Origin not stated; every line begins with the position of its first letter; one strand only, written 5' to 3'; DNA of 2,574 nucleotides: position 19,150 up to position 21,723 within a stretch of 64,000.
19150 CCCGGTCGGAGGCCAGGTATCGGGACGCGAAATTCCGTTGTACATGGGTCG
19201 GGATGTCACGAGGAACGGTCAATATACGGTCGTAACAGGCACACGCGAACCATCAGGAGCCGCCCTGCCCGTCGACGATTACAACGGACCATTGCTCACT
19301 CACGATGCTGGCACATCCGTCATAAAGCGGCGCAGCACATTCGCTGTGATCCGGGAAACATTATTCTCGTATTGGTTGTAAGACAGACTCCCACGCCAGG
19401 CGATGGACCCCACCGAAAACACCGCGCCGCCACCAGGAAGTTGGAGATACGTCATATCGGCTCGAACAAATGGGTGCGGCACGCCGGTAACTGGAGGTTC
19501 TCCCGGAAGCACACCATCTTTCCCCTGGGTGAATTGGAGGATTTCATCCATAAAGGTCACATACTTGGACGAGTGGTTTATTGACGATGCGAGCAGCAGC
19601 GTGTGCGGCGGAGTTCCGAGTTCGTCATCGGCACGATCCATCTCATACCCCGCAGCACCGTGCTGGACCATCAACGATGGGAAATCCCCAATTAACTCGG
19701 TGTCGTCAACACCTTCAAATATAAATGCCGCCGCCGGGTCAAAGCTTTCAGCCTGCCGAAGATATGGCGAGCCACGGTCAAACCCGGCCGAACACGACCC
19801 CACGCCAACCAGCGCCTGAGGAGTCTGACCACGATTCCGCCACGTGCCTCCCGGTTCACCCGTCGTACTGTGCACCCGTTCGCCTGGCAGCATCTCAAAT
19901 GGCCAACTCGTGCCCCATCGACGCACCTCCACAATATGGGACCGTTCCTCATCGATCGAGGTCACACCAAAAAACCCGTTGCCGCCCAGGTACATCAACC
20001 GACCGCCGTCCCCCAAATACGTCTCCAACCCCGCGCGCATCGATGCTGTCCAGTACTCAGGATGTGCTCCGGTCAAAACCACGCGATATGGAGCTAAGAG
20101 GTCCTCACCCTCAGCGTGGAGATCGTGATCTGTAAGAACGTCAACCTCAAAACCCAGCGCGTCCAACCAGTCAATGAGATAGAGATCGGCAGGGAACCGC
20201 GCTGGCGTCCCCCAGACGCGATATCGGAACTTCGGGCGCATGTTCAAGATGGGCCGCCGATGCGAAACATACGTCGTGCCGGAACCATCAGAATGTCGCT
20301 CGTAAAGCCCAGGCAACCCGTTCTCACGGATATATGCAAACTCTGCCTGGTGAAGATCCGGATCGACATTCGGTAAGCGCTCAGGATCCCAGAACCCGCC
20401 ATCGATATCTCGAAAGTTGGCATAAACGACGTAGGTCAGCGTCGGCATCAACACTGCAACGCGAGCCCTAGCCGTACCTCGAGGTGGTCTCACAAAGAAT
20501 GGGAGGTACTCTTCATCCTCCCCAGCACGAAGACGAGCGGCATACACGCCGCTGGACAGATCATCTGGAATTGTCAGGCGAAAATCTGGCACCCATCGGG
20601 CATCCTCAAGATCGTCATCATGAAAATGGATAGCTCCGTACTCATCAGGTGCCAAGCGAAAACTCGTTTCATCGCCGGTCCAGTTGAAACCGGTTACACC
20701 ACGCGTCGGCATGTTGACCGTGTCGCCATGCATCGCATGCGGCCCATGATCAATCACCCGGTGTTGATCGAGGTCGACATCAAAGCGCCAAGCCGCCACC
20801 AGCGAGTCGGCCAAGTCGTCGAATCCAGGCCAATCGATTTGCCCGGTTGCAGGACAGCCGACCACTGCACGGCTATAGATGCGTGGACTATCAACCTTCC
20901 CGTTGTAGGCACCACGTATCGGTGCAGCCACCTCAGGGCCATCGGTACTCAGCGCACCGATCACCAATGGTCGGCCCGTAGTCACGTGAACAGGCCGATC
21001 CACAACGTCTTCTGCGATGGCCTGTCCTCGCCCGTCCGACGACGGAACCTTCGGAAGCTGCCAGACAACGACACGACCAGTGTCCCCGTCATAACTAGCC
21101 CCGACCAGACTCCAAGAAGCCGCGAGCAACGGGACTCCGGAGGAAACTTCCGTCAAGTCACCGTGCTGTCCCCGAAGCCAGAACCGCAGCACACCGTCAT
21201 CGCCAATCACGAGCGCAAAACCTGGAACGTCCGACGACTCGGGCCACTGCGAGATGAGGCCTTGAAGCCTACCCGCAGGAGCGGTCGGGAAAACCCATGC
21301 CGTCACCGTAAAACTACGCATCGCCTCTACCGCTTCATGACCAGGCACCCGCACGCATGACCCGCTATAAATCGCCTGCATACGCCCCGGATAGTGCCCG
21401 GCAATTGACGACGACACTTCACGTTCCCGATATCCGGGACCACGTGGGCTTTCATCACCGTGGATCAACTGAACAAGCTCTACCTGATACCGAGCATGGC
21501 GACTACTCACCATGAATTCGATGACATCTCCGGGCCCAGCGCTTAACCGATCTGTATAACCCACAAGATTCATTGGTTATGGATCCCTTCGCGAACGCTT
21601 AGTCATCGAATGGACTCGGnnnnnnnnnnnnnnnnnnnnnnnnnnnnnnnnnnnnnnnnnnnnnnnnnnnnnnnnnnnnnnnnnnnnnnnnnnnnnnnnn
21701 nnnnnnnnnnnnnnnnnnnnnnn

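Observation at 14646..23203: Five-gene minus-strand glycoside-processing array combining GH32 with a PLP decarboxylase, an unassigned beta-propeller, a dimethylformamidase-large-subunit-like protein and a DUF2961/GH172-like protein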

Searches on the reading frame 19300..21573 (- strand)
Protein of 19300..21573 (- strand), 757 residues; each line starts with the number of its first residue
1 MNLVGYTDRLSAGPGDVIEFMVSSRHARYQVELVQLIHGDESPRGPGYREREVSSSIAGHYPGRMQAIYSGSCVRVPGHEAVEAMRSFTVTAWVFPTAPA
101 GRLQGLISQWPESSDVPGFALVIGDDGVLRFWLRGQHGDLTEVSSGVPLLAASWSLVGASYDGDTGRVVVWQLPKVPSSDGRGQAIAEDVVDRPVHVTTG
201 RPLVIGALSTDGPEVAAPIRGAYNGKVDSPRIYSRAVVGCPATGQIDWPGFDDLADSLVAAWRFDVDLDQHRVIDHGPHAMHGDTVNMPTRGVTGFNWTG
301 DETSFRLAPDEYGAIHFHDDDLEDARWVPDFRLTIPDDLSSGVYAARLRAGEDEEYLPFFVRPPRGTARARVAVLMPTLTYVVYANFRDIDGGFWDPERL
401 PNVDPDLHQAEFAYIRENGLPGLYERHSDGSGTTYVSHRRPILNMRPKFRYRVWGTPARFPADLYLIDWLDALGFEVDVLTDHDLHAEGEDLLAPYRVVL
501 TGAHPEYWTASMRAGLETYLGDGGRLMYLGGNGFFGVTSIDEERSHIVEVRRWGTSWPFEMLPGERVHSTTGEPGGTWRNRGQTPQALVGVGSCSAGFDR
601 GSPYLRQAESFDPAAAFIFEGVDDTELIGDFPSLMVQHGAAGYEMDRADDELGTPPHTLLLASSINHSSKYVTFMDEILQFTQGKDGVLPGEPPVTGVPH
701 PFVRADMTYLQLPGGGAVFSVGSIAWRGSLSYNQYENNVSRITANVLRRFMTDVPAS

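Call 3: search_protein_families(library=pfam, proteins=[window:19300-21573:-], max_evalue=0.01)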
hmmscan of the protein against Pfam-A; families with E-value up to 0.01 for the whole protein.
window:19300-21573:- (757 aa): 2 families
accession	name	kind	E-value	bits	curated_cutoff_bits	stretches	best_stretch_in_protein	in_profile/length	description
PF20254.3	DMFA2_C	-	1.1e-87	295.3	27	1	290-736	1-373/374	N,N-dimethylformamidase beta subunit-like, C-terminal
PF13385.13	Laminin_G_3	-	3.3e-11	44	27.6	1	82-237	14-145/151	Concanavalin A-like lectin/glucanases superfamily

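Call 4: search_protein_families(library=ncbifam, proteins=[window:19300-21573:-], max_evalue=0.01)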
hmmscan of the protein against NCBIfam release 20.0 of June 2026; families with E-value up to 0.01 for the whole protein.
window:19300-21573:- (757 aa): 1 family
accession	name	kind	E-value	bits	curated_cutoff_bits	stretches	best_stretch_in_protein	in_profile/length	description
NF052521.1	TafC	equivalog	0.0038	16.4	410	1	73-237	203-351/373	TafC family fimbrial protein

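Call 11: search_solved_structures(query=window:19300-21573:-, show_alignments=1, max_evalue=0.01)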
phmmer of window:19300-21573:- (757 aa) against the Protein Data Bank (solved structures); distinct sequences matched with E-value up to 0.01: 5.
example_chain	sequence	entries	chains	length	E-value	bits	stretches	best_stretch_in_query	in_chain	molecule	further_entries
6lvb_A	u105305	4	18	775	2.6e-151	508.6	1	4-756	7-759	N,N-dimethylformamidase large subunit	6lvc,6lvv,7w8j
6lve_A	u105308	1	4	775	1.8e-150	505.8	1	4-756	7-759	N,N-dimethylformamidase large subunit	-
6lvd_A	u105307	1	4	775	2.3e-150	505.5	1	4-756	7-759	N,N-dimethylformamidase large subunit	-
8huy_A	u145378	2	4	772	1.8e-115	390.1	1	3-753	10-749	Chains: A,B | N-acetyl-(R)-beta-phenylalanine acylase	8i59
8i5a_A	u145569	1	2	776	1.9e-115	390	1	3-753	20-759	N-acetyl-(R)-beta-phenylalanine acylase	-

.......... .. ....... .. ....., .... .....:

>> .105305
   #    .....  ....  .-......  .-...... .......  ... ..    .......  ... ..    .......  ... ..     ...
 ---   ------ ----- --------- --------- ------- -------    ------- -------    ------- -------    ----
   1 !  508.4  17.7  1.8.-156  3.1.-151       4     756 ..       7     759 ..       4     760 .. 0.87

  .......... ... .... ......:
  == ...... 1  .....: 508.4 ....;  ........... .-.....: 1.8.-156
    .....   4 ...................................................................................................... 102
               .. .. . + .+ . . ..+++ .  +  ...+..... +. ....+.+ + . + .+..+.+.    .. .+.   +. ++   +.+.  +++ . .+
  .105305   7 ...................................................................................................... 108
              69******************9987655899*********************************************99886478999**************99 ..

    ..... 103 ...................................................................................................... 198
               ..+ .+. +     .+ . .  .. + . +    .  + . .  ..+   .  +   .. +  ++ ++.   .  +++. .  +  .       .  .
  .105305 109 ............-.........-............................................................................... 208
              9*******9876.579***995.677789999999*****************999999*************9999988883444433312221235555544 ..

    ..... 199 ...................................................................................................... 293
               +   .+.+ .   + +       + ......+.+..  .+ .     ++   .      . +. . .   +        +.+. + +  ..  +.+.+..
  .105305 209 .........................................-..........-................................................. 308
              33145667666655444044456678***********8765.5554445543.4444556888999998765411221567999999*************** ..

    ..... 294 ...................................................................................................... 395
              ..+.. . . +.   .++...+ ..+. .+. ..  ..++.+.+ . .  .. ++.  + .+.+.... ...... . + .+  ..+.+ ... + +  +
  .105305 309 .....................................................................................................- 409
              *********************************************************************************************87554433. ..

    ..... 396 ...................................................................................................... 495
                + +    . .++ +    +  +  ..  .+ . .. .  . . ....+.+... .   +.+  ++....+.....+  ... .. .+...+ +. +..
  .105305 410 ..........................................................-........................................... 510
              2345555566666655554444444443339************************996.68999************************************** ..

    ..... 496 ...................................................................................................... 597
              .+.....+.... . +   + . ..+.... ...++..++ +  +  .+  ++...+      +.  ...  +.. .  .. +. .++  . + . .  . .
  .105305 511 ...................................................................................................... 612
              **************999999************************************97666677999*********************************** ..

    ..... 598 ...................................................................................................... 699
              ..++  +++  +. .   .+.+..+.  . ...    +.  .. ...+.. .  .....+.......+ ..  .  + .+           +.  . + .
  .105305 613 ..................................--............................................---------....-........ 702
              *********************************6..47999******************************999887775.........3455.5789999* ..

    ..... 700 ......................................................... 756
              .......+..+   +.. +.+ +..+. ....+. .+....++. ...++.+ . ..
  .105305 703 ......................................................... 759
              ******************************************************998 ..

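Call 90: list_cluster_members(proteins=[P0001, P0122, P0241, P0361, window:19300-21573:-])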
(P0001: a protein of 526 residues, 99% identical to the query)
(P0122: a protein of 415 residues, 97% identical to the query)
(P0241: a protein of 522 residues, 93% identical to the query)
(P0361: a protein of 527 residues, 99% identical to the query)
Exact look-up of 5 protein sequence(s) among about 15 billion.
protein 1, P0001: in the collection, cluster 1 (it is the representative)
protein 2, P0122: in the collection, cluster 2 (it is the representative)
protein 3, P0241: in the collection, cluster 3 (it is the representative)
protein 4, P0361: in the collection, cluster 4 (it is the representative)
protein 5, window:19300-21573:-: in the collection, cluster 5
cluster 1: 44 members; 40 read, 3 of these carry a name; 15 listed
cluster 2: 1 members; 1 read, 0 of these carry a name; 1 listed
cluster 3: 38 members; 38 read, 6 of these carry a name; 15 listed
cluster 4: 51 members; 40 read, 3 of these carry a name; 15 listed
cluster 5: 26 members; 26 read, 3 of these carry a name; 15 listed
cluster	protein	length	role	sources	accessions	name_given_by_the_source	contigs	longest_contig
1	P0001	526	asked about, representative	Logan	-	-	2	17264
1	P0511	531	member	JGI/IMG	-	hypothetical protein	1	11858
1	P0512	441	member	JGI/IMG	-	hypothetical protein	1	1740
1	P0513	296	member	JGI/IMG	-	hypothetical protein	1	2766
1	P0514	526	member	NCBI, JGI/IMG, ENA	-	-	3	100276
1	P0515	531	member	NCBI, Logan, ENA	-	-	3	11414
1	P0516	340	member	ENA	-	-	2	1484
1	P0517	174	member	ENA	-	-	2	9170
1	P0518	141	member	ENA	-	-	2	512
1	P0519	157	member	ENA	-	-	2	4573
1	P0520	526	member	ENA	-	-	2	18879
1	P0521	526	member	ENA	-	-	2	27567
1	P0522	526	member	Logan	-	-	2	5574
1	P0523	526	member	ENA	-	-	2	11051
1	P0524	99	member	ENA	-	-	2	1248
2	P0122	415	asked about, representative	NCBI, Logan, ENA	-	-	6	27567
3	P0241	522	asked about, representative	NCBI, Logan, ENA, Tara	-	strand:- start:1564 stop:3132 length:1569 start_codon:yes stop_codon:yes ...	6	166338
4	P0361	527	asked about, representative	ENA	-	-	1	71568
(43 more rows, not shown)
